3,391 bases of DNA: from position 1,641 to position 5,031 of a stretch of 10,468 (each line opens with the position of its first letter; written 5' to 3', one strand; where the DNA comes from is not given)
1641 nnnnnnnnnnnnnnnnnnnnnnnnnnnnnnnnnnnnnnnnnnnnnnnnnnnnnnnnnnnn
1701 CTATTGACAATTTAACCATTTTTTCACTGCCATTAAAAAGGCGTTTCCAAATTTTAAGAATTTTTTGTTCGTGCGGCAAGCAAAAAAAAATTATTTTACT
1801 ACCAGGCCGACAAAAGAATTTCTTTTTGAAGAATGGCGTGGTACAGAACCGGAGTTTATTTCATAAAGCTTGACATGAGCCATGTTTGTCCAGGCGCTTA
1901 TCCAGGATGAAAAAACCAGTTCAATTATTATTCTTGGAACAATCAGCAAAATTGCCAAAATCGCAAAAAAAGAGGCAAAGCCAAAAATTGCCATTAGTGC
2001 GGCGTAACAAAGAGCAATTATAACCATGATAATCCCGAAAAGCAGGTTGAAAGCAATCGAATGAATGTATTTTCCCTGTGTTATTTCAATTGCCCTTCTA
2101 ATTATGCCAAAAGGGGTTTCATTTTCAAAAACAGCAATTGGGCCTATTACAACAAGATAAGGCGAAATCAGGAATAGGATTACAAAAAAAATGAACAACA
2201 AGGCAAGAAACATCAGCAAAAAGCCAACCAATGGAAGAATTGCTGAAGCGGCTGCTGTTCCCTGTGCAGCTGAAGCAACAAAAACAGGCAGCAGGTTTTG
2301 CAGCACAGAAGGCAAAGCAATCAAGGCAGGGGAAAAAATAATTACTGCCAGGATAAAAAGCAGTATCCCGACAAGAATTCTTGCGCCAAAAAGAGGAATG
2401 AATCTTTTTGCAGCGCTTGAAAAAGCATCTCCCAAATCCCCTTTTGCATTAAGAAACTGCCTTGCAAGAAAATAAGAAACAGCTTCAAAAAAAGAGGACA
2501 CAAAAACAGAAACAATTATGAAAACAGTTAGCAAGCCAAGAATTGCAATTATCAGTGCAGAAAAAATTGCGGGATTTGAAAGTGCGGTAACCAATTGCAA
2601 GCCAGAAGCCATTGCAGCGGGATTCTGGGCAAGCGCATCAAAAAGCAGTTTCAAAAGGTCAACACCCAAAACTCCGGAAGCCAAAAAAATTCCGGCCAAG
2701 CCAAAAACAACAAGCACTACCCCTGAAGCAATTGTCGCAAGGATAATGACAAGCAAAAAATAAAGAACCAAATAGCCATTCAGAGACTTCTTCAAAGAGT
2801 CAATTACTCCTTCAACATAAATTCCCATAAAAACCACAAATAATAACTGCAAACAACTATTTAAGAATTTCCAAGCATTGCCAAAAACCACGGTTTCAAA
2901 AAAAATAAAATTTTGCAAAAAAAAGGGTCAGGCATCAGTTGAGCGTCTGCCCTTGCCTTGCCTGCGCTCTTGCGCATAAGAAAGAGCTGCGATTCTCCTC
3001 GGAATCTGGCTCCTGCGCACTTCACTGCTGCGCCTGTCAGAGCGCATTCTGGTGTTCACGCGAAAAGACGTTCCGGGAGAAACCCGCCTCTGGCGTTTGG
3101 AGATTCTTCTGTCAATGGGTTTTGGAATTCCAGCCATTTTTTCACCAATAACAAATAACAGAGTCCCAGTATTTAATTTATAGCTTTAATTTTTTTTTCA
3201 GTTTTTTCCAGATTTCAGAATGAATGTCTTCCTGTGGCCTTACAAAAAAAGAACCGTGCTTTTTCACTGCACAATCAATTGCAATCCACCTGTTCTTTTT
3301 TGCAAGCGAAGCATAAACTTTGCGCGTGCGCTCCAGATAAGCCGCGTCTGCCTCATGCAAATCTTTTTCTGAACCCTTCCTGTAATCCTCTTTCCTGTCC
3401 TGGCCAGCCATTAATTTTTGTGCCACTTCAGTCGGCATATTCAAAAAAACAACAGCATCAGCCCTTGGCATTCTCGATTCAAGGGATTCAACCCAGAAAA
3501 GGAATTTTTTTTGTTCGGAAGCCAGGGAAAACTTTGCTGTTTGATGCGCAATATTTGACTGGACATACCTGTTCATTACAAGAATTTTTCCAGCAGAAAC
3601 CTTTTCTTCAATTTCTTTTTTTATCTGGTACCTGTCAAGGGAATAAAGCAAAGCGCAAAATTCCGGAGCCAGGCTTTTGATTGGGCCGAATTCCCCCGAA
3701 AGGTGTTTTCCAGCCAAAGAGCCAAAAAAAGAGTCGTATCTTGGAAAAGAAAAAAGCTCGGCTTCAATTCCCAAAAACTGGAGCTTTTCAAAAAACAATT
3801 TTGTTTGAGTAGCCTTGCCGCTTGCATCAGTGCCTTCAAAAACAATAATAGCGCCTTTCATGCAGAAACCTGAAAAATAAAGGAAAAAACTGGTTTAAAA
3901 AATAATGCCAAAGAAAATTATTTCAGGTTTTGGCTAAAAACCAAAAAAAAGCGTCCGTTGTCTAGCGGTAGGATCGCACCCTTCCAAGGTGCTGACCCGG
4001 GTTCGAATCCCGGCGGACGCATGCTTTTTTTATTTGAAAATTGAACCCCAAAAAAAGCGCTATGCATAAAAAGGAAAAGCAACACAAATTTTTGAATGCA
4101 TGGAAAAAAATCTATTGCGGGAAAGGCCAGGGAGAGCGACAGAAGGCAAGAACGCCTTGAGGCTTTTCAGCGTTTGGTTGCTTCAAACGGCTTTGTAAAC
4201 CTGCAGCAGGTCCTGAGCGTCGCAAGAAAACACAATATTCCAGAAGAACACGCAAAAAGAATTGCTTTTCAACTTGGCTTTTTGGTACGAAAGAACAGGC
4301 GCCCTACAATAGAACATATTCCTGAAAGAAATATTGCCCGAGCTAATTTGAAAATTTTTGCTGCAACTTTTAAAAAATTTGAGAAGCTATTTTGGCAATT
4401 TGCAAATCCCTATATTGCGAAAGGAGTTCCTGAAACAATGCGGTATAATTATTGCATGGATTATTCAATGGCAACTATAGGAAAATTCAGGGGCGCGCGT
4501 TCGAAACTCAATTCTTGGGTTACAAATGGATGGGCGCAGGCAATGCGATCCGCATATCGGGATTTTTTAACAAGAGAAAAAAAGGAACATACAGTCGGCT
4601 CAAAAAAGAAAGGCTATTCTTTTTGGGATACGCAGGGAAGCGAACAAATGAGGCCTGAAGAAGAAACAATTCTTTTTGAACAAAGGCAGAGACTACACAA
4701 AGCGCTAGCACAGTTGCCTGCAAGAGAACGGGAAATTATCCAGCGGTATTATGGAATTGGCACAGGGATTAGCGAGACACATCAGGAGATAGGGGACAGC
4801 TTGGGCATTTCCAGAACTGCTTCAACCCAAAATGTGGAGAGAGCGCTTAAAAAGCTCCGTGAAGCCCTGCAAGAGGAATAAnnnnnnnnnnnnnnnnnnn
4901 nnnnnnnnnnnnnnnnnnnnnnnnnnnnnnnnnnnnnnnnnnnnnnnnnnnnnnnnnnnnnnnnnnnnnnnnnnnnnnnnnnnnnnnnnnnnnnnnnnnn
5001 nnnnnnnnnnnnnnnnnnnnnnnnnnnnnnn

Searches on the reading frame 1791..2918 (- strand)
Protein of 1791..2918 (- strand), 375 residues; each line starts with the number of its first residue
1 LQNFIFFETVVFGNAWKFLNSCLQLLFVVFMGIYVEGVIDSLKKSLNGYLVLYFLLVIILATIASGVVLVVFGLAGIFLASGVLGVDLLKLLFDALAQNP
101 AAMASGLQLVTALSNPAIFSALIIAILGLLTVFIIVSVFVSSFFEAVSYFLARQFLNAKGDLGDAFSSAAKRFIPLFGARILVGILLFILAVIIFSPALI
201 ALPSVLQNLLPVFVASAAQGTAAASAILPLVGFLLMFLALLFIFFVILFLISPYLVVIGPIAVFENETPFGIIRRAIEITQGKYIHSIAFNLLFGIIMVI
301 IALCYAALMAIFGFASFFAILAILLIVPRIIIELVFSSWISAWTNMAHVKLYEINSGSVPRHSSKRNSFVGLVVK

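Call 35: find_encoding_contigs(protein=window:1791-2891:-, flank=10000, max_places=10)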
Protein window:1791-2891:- (366 aa): 1 contig read that carries it; 1 place shown.
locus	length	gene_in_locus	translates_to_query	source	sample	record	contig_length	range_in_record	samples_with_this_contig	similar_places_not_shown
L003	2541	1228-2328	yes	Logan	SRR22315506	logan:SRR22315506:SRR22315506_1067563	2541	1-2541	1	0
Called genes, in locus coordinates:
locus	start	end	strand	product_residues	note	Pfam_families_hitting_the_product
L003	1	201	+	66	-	?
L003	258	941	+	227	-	PF02223:Thymidylate_kin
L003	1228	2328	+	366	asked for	-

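Call 64: search_protein_families(library=pfam, proteins=[window:1791-2918:-], max_evalue=0.001)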
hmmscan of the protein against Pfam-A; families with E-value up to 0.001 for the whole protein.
window:1791-2918:- (375 aa): 0 families

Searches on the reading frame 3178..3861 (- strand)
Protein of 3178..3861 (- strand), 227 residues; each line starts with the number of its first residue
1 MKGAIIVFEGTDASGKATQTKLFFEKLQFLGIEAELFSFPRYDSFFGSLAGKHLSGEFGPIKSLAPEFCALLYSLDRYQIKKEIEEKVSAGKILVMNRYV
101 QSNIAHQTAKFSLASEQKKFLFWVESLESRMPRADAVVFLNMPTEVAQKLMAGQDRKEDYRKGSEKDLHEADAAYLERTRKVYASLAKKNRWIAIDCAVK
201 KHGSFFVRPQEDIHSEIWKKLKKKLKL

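Call 11: find_encoding_contigs(protein=window:3178-3861:-, flank=10000, max_places=6)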
Protein window:3178-3861:- (227 aa): 3 contigs read that carry it; 3 places shown.
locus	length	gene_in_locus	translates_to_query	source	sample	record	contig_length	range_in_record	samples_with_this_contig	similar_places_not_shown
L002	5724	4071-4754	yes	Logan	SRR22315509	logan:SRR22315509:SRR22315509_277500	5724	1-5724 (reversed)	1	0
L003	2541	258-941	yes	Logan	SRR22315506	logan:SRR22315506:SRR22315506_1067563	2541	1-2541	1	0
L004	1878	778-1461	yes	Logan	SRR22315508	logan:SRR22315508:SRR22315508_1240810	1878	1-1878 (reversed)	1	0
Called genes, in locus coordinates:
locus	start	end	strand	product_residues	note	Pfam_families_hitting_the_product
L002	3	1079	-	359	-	?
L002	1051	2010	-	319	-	PF01555:N6_N4_Mtase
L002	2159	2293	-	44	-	-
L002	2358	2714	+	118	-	-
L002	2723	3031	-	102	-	PF04032:Rpr2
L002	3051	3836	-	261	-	PF04545:Sigma70_r4, PF08281:Sigma70_r4_2 (weak)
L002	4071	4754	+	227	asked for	PF02223:Thymidylate_kin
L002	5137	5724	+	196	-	?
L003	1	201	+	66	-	?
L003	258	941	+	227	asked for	PF02223:Thymidylate_kin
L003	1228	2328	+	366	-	-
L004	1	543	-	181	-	?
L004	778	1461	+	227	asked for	PF02223:Thymidylate_kin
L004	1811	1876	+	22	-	?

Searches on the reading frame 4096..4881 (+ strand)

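Call 64: search_protein_families(library=pfam, proteins=[window:4096-4881:+], max_evalue=0.001)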
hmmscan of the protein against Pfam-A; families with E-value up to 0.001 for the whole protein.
window:4096-4881:+ (261 aa): 2 families
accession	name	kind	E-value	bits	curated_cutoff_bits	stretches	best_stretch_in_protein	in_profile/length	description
PF04545.22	Sigma70_r4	-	2.6e-13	49.7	24.1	1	203-256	1-50/50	Sigma-70, region 4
PF08281.18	Sigma70_r4_2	-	2.8e-07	30.5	25.7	1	197-254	1-54/54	Sigma-70, region 4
